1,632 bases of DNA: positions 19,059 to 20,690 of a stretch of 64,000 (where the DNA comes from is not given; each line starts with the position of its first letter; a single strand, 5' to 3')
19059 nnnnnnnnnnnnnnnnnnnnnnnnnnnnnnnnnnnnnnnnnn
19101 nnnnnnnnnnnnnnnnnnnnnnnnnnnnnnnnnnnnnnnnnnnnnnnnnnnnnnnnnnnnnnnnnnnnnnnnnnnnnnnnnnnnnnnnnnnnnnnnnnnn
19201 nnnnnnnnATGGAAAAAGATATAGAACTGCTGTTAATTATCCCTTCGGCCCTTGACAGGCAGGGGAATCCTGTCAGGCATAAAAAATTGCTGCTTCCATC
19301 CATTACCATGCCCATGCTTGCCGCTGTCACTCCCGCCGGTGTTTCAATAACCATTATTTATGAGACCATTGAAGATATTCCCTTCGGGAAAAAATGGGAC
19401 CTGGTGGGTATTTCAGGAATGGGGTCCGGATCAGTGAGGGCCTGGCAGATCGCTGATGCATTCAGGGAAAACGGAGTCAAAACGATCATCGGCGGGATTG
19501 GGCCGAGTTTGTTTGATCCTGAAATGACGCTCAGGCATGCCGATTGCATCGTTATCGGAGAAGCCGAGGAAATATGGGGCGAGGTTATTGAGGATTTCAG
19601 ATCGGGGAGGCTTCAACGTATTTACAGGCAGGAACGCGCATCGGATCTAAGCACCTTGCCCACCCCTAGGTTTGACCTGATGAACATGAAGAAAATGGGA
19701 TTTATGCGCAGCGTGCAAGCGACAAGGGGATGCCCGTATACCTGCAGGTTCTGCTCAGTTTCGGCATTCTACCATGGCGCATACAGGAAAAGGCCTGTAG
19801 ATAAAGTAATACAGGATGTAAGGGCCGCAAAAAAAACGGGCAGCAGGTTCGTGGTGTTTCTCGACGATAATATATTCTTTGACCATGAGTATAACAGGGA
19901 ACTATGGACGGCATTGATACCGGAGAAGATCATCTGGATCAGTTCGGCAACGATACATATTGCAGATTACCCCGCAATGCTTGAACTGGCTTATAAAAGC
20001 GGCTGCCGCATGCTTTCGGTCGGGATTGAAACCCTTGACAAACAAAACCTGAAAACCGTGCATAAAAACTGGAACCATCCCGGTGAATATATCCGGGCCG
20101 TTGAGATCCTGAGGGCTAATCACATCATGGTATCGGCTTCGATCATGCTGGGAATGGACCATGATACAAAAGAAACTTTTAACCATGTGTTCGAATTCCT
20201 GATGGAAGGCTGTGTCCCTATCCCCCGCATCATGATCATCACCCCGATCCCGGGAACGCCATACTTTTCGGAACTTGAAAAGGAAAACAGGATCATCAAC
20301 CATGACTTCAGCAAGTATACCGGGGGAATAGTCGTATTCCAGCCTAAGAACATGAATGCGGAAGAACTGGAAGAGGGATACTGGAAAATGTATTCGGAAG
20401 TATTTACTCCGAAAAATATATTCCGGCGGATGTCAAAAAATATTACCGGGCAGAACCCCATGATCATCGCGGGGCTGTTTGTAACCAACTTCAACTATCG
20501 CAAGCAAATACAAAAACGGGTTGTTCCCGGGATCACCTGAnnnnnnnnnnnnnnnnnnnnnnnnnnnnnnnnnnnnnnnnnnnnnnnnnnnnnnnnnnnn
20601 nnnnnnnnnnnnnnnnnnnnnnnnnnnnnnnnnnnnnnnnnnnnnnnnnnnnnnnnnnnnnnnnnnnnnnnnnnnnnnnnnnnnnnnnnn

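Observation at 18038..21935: Operon of an exported PEGA/beta-barrel-like protein with two paralogous B12-binding radical SAM enzymes and no visible substrate gene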

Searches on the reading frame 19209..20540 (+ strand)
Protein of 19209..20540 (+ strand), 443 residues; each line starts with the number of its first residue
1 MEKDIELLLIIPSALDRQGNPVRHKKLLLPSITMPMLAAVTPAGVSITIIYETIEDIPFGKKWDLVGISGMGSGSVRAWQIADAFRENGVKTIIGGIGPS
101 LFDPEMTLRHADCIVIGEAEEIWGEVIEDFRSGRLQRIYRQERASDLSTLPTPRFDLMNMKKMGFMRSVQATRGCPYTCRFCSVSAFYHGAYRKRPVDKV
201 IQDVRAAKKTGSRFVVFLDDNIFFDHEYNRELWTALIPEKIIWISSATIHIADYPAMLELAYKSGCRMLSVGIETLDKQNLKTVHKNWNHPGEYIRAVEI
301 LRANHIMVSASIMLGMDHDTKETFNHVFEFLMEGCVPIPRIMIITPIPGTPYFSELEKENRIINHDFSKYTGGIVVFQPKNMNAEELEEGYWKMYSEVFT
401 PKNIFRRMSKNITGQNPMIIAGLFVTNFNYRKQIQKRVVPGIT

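Call 3: search_protein_families(library=pfam, proteins=[window:19209-20540:+], max_evalue=0.1)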
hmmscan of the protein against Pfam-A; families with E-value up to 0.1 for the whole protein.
window:19209-20540:+ (443 aa): 4 families
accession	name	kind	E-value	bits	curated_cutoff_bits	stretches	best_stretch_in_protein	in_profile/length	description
PF04055.27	Radical_SAM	-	7.4e-21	75.5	29.5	1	171-331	3-166/166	Radical SAM superfamily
PF13282.11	DUF4070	-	2.4e-07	31.3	22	1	350-416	1-66/144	Domain of unknown function (DUF4070)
PF02310.24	B12-binding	-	8.5e-07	29.3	32.1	1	52-123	41-117/121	B12 binding domain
PF19864.5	Radical_SAM_N2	-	4.1e-05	23.5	29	1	86-150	82-145/151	Radical SAM proteins, N-terminal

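Call 4: search_protein_families(library=ncbifam, proteins=[window:19209-20540:+], max_evalue=0.1)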
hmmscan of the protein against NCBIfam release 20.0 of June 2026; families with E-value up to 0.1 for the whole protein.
window:19209-20540:+ (443 aa): 31 families (the best 25 are shown)
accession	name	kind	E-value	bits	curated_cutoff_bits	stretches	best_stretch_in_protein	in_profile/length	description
TIGR02026.1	BchE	equivalog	5.8e-29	101.3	481.35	1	152-408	174-437/497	magnesium-protoporphyrin IX monomethyl ester anaerobic oxidative cyclase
TIGR04479.1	bcpD_PhpK_rSAM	subfamily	2.3e-23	82.3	600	1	156-333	231-408/504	PhpK family radical SAM P-methyltransferase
TIGR04072.2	rSAM_ladder_B12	equivalog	7.3e-23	80.9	360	1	80-362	88-378/443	lipid biosynthesis B12-binding/radical SAM protein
TIGR03471.1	HpnJ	equivalog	2.8e-21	76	577.6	1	168-415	199-450/472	hopanoid biosynthesis associated radical SAM protein HpnJ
NF050148.1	rSAM_ApyD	equivalog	1.5e-20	73.2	750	1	131-359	163-396/645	RiPP biosynthesis radical SAM protein ApyD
TIGR04013.1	B12_SAM_MJ_1487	hypoth_equivalog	6.2e-20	71.4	251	1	62-219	43-204/382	TIGR04013 family B12-binding domain/radical SAM domain-containing protein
TIGR04367.1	HpnR_B12_rSAM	equivalog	8.8e-20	70.7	650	1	166-354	186-371/490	hopanoid C-3 methylase HpnR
TIGR04295.1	B12_rSAM_oligo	hypoth_equivalog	1.6e-18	66.6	400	1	81-354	93-382/422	TIGR04295 family B12-binding domain-containing radical SAM protein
NF038361.1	rSAM_Sden_1168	equivalog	6.9e-17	61.2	575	1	169-388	285-505/560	Sden_1168 family B12-binding radical SAM P-methyltransferase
TIGR04014.1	B12_SAM_MJ_0865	equivalog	1.5e-16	60.2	360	1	80-357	59-359/434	methyl-coenzyme M reductase glutamine C-methyltransferase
NF040546.1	rSAM_CUAEP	equivalog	1.5e-15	56.9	500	1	168-333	173-340/468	CUAEP/CCAEP-tail radical SAM (seleno)protein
NF033070.1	rSAM_AprD4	equivalog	2.1e-13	50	500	1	145-390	168-423/456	AprD4 family radical SAM diol-dehydratase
NF040542.1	rSAM_RCCLKC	equivalog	2e-12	47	450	1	140-311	155-327/423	arsinothricin biosynthesis radical SAM protein ArsL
TIGR04385.1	B12_rSAM_cofa1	equivalog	3.6e-08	33.1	450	1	112-327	124-357/438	B12 lower ligand biosynthesis radical SAM protein BzaD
TIGR03975.1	rSAM_ocin_1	subfamily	2.8e-07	29.4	281.85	1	132-331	219-427/606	RiPP maturation radical SAM C-methyltransferase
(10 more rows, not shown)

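Call 9: find_homologous_proteins(query=window:19209-20540:+, max_evalue=1e-10)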
Query window:19209-20540:+ (443 aa): 2202 proteins with E <= 1e-10 among 5491 candidates; the best 120 are listed.
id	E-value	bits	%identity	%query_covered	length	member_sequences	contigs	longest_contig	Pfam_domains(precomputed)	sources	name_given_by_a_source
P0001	0.0e+0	1025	100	100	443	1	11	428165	PF04055.28,PF13282.12,PF02310.25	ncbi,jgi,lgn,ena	ncbi:MAG: radical SAM protein [Bacteroidota bacterium]|jgi:radical SAM superfamily enzyme YgiQ (UPF0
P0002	4.2e-224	762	73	100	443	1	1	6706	PF04055.28,PF13282.12,PF02310.25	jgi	jgi:radical SAM superfamily enzyme YgiQ (UPF0313 family)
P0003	2.2e-221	753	71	100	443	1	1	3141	PF04055.28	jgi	jgi:radical SAM superfamily enzyme YgiQ (UPF0313 family)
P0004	5.3e-220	749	71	100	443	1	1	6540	PF04055.28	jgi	jgi:radical SAM superfamily enzyme YgiQ (UPF0313 family)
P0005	2.3e-217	740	71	99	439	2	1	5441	PF04055.28,PF13282.12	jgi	-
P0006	1.9e-215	734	70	100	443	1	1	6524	PF04055.28,PF13282.12,PF02310.25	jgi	jgi:radical SAM superfamily enzyme YgiQ (UPF0313 family)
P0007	3.1e-214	730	71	100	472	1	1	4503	PF04055.28,PF13282.12,PF02310.25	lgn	-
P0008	1.6e-211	721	69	100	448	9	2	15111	PF04055.28,PF19864.6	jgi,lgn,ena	-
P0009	5.4e-208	709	69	100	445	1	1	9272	PF04055.28,PF13282.12,PF02310.25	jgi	jgi:radical SAM superfamily enzyme YgiQ (UPF0313 family)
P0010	4.8e-207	706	66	100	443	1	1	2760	PF04055.28,PF13282.12,PF02310.25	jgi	jgi:radical SAM superfamily enzyme YgiQ (UPF0313 family)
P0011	4.7e-206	703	68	100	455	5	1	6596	PF04055.28,PF02310.25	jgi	-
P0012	7.9e-206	702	67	100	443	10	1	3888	PF04055.28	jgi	-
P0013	4.4e-202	690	67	99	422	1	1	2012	PF04055.28,PF13282.12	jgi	jgi:radical SAM superfamily enzyme YgiQ (UPF0313 family)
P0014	6.2e-192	656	62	100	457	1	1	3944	PF04055.28,PF13282.12,PF02310.25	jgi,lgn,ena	-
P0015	3.0e-183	628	64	92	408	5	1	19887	PF04055.28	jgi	jgi:radical SAM superfamily enzyme YgiQ (UPF0313 family)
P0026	1.9e-161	556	52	100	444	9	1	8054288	PF04055.28,PF13282.12,PF02310.25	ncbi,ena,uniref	ncbi:radical SAM protein [Phaeodactylibacter xiamenensis]|uniref:radical SAM protein n=1 Tax=Phaeoda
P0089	2.7e-155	535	50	99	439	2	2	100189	PF04055.28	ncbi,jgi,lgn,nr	ncbi:MAG: hypothetical protein QOH25_2370 [Acidobacteriota bacterium]|jgi:radical SAM superfamily en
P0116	8.8e-154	530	50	100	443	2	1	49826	PF04055.28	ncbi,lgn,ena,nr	ncbi:MAG: B12-binding domain-containing radical SAM protein [Gemmatimonadota bacterium]|nr:B12-bindi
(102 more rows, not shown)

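Call 10: find_encoding_contigs(protein=P0026, flank=10000, max_places=2)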
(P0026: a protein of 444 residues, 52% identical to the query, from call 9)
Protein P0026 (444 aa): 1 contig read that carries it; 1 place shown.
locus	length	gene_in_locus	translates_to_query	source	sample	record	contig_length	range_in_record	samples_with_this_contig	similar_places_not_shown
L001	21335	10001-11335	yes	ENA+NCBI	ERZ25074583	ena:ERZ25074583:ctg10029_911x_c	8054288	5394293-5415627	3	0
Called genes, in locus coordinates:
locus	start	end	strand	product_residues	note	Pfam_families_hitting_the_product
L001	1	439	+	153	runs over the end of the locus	PF00111:Fer2, PF13085:Fer2_3 (weak), PF01799:Fer2_2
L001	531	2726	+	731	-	PF20256:MoCoBD_2, PF02738:MoCoBD_1, PF20256:MoCoBD_2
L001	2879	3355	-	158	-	PF13650:Asp_protease_2, PF13975:gag-asp_proteas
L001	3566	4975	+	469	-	PF00392:GntR, PF00155:Aminotran_1_2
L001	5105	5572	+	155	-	PF02566:OsmC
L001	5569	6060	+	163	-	PF02525:Flavodoxin_2, PF03358:FMN_red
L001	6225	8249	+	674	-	PF13620:CarboxypepD_reg, PF13715:CarbopepD_reg_2, PF07715:Plug (weak), PF12450:vWF_A, PF00092:VWA, PF13519:VWA_2, PF13768:VWA_3 (weak), PF12034:YfbK_C, +1 more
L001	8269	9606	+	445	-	PF18962:Por_Secre_tail (weak)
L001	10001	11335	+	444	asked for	PF02310:B12-binding (weak), PF04055:Radical_SAM, PF13282:DUF4070 (weak)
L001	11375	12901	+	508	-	PF02310:B12-binding, PF04055:Radical_SAM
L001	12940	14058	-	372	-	-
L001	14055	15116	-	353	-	-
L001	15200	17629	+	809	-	PF00202:Aminotran_3, PF01488:Shikimate_DH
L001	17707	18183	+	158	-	-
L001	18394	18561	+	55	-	-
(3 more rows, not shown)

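Call 11: find_encoding_contigs(protein=P0089, flank=10000, max_places=2)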
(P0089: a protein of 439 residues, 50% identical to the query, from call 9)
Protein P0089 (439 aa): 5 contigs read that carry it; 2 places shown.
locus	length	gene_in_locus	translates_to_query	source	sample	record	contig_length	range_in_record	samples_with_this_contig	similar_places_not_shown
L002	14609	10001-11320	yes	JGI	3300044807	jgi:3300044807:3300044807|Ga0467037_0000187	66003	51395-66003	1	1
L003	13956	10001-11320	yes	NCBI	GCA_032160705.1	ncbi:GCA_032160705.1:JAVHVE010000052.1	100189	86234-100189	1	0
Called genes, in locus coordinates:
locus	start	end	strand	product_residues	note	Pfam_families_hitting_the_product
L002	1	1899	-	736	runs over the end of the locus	PF13583:Reprolysin_4, PF13688:Reprolysin_5, PF13582:Reprolysin_3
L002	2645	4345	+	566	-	PF13091:PLDc_2 (weak), PF09565:RE_NgoFVII (weak)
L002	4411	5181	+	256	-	PF14023:Bestrophin-like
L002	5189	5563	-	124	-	PF00190:Cupin_1 (weak), PF16867:DMSP_lyase (weak), PF07883:Cupin_2, PF03079:ARD (weak)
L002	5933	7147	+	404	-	-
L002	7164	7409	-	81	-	-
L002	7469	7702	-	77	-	-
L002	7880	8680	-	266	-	PF00106:adh_short, PF01370:Epimerase, PF08659:KR, PF13561:adh_short_C2, PF08643:DUF1776 (weak)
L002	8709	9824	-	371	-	PF00583:Acetyltransf_1 (weak)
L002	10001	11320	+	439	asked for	PF04055:Radical_SAM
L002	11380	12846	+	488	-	PF02310:B12-binding, PF04055:Radical_SAM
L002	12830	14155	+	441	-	PF00155:Aminotran_1_2, PF00266:Aminotran_5 (faint), PF01053:Cys_Met_Meta_PP, PF01212:Beta_elim_lyase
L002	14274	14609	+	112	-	?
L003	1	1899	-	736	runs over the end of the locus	PF13583:Reprolysin_4, PF13688:Reprolysin_5, PF13582:Reprolysin_3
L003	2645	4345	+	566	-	PF13091:PLDc_2 (weak), PF09565:RE_NgoFVII (weak)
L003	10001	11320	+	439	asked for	PF04055:Radical_SAM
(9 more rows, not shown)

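Call 12: find_encoding_contigs(protein=P0116, flank=10000, max_places=2)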
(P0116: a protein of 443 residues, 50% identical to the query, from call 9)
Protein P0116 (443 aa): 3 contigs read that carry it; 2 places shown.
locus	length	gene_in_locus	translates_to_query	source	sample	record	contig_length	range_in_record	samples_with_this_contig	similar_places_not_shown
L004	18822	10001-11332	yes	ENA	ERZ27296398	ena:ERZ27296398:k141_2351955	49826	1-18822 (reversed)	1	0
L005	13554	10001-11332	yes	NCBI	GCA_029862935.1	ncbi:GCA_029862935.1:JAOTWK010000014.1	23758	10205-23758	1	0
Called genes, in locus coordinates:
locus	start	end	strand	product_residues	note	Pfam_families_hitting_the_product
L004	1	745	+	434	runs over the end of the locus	PF00083:Sugar_tr (faint), PF01306:LacY_symp (faint), PF07690:MFS_1, PF12832:MFS_1_like (faint), PF07690:MFS_1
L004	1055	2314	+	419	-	PF01757:Acyl_transf_3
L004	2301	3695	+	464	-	PF02310:B12-binding, PF04055:Radical_SAM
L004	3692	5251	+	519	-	PF03321:GH3, PF23571:GH3_M, PF23572:GH3_C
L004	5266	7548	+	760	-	PF03176:MMPL, PF00873:ACR_tran (weak)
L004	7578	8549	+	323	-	-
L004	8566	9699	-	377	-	PF00583:Acetyltransf_1 (weak)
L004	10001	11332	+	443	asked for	PF04055:Radical_SAM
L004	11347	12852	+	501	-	PF02310:B12-binding, PF04055:Radical_SAM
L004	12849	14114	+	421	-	PF00155:Aminotran_1_2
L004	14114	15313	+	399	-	PF04339:FemAB_like, PF13480:Acetyltransf_6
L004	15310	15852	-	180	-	-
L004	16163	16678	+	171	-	PF00589:Phage_integrase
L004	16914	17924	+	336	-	PF01965:DJ-1_PfpI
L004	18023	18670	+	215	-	PF13468:Glyoxalase_3 (weak)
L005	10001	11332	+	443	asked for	PF04055:Radical_SAM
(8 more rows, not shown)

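Call 16: find_related_loci(query=A1, collection=genome_contigs, flank=10000)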
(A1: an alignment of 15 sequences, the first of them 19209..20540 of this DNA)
Query A1 (443 aa) in genome_contigs; peptide patterns used: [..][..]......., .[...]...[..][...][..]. (x = any residue, [..] = any of these).
464 stretches matched a pattern; 309 encode a relative of the query (tblastn E <= 1e-3); the best 80 are kept; 80 distinct loci.
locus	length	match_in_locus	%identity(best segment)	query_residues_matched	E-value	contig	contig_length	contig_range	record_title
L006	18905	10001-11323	68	3-443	0e+0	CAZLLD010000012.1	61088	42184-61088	MAG TPA_asm: uncultured Bacteroidales bacterium isolate SRP192927_co6_437 genome assembly, contig: NODE_587_length_61088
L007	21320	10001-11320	54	5-443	9e-171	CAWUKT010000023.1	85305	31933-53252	MAG: uncultured bacterium isolate SRR17458630_binner123_3_1705322953 genome assembly, contig: ERZ21854009.39, whole geno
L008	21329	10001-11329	52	1-442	1e-166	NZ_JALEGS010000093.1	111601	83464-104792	MAG: Phaeodactylibacter sp. isolate HH_bin12 k97_130620, whole genome shotgun sequence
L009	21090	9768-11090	52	2-442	6e-166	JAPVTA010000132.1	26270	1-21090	MAG: Thermodesulfobacteriota bacterium isolate MW3_metabat.11 k97_320129, whole genome shotgun sequence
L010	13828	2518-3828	52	7-443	2e-165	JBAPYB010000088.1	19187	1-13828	MAG: Thermoanaerobaculia bacterium isolate MFD00413_ilm_asm_bin5 k127_1731, whole genome shotgun sequence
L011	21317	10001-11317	53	5-443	9e-170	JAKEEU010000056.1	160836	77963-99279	MAG: candidate division KSB1 bacterium isolate PMV_1_maxbin.001 PMV_1_maxbin.001.k101_258098, whole genome shotgun seque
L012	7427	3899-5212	52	5-442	5e-165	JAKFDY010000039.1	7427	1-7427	MAG: Lacibacter sp. isolate LC059 contig-124_11266, whole genome shotgun sequence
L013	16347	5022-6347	51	1-442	1e-164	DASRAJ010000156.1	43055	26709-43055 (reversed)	MAG TPA_asm: Chitinophagales bacterium isolate SMAG_U11115 k141_1298624, whole genome shotgun sequence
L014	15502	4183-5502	53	4-443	2e-164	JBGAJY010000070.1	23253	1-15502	MAG: Saprospiraceae bacterium isolate MAG_MBR_H10.2 MBRH10-2_opera_contig_7539, whole genome shotgun sequence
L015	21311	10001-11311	51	7-443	1e-163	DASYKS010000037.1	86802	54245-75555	MAG TPA_asm: Thermoanaerobaculia bacterium isolate SMAG_U4328 k141_2185351, whole genome shotgun sequence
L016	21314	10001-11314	52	5-442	2e-163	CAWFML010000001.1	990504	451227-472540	MAG: Pyrinomonadaceae bacterium isolate MFD01916.bin.1.104 genome assembly, contig: contig_16852, whole genome shotgun s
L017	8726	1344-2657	52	5-442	5e-163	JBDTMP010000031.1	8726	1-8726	MAG: Ginsengibacter sp. isolate cluster3_bin.129 NODE_38619_length_8726_cov_24.446892, whole genome shotgun sequence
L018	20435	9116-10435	52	3-442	1e-162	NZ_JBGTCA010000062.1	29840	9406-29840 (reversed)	MAG: Aquiflexum sp. isolate JTS-RE109 k141_9941053, whole genome shotgun sequence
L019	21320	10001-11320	52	3-442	8e-163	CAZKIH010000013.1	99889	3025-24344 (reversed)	MAG TPA_asm: uncultured Ignavibacteria bacterium isolate SRP173033_co2_66 genome assembly, contig: NODE_66_length_99889_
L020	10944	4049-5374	50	1-442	8e-163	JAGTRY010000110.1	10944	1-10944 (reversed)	MAG: Proteobacteria bacterium isolate CTSoil_126 scaffold_3291, whole genome shotgun sequence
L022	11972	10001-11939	51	7-442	7e-163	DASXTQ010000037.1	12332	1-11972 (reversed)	MAG TPA_asm: Candidatus Eisenbacteria bacterium isolate SMAG_U4696 k141_1165495, whole genome shotgun sequence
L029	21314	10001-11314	50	5-442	6e-159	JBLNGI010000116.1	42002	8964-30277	MAG: Gemmatimonadota bacterium isolate MAG24 PRJNA1068274_bin2_renamed_115, whole genome shotgun sequence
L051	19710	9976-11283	49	7-442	3e-152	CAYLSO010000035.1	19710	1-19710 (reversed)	MAG TPA_asm: uncultured bacterium isolate binchicken_co255_229 genome assembly, contig: k141_3246760, whole genome shotg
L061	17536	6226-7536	49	7-442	4e-149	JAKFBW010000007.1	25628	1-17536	MAG: Flavobacterium sp. isolate LC005 contig-124_1126, whole genome shotgun sequence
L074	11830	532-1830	46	7-442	1e-141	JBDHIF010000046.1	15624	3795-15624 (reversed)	MAG: Gemmatimonadota bacterium isolate BHB10-2_Bin_102 BHB10-2_Bin_102_scaffold_24087, whole genome shotgun sequence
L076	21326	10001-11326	46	3-442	1e-141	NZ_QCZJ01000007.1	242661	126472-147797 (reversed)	Terrimonas sp. strain NS-102 Scaffold7, whole genome shotgun sequence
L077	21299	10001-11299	46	7-442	1e-141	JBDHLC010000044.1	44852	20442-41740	MAG: Gemmatimonadota bacterium isolate BHB10-38_Bin_80 BHB10-38_Bin_80_scaffold_8170, whole genome shotgun sequence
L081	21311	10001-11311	46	7-442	1e-140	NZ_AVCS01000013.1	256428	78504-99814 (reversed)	Flavobacterium enshiense DK69 FEDK69T_13, whole genome shotgun sequence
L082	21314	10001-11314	45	6-442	3e-140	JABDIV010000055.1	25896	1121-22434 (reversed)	MAG: Flavobacteriaceae bacterium isolate SS_bin_6 k127_3786956, whole genome shotgun sequence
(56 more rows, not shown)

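Call 22: search_protein_families(library=pfam, proteins=[L018:7895-9019:-, L018:10494-11999:+, L018:11986-13308:+, L018:13308-14528:+, L018:14554-15369:+, L018:15377-16669:-, L081:13008-14012:+, L081:13999-16923:+, L076:11347-12681:+, L076:15347-18052:+], max_evalue=0.01)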
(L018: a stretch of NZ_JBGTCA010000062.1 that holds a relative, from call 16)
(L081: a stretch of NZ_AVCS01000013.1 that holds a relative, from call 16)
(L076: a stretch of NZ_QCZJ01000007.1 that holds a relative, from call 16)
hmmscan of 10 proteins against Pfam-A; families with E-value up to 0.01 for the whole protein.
L018:7895-9019:- (374 aa): 1 family
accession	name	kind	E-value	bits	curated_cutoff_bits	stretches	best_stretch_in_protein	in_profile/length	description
PF00583.31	Acetyltransf_1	-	1.8e-06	28.6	20.7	1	233-351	15-108/116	Acetyltransferase (GNAT) family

L018:10494-11999:+ (501 aa): 2 families
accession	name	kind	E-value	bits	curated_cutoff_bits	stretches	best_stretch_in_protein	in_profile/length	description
PF04055.27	Radical_SAM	-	5.4e-16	59.6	29.5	1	193-347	3-162/166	Radical SAM superfamily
PF02310.24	B12-binding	-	9.3e-14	51.7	32.1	1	22-125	11-120/121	B12 binding domain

L018:11986-13308:+ (440 aa): 2 families
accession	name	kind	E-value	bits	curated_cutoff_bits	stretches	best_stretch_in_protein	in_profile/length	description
PF00155.27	Aminotran_1_2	-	3.1e-45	155.4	19.7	1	93-428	6-357/361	Aminotransferase class I and II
PF01053.26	Cys_Met_Meta_PP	-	7.1e-05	22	27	1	132-263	51-181/381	Cys/Met metabolism PLP-dependent enzyme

L018:13308-14528:+ (406 aa): 1 family
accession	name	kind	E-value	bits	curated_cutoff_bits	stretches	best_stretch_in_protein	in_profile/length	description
PF04339.18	FemAB_like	-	4.7e-08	33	27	1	9-334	1-313/369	Peptidogalycan biosysnthesis/recognition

L018:14554-15369:+ (271 aa): 4 families
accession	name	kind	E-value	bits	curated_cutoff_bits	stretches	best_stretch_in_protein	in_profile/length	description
PF00106.31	adh_short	-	2.6e-44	151.5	26.6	1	8-201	1-191/195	short chain dehydrogenase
PF13561.12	adh_short_C2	-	4.6e-26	92.3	27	1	17-205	6-190/236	Enoyl-(Acyl carrier protein) reductase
PF08659.16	KR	-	7.3e-15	55.8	22.6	1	10-179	3-169/180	KR domain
PF23441.1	SDR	-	4.3e-06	26.7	27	1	4-97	4-99/258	SDR-like rossmann domain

L018:15377-16669:- (430 aa): 1 family
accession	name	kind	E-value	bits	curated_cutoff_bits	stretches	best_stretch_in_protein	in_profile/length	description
PF00067.27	p450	-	7.2e-63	213.4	22.8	1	17-418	20-454/462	Cytochrome P450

L081:13008-14012:+ (334 aa): 0 families

L081:13999-16923:+ (974 aa): 2 families
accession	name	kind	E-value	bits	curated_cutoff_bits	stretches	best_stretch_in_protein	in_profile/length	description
PF00202.27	Aminotran_3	-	1.2e-55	189.3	30.5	1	59-530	13-401/403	Aminotransferase class-III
PF01488.26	Shikimate_DH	-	0.00034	21.2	24.3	1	841-893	71-130/138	Shikimate / quinate 5-dehydrogenase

L076:11347-12681:+ (444 aa): 1 family
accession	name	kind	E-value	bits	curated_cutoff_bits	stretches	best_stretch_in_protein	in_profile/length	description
PF00067.27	p450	-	5.9e-64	217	22.8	1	28-438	24-460/462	Cytochrome P450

L076:15347-18052:+ (901 aa): 2 families
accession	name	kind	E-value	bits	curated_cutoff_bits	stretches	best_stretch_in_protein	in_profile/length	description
PF00202.27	Aminotran_3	-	6.7e-50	170.4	30.5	1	32-450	13-385/403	Aminotransferase class-III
PF01488.26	Shikimate_DH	-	1.5e-07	32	24.3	1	765-819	68-130/138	Shikimate / quinate 5-dehydrogenase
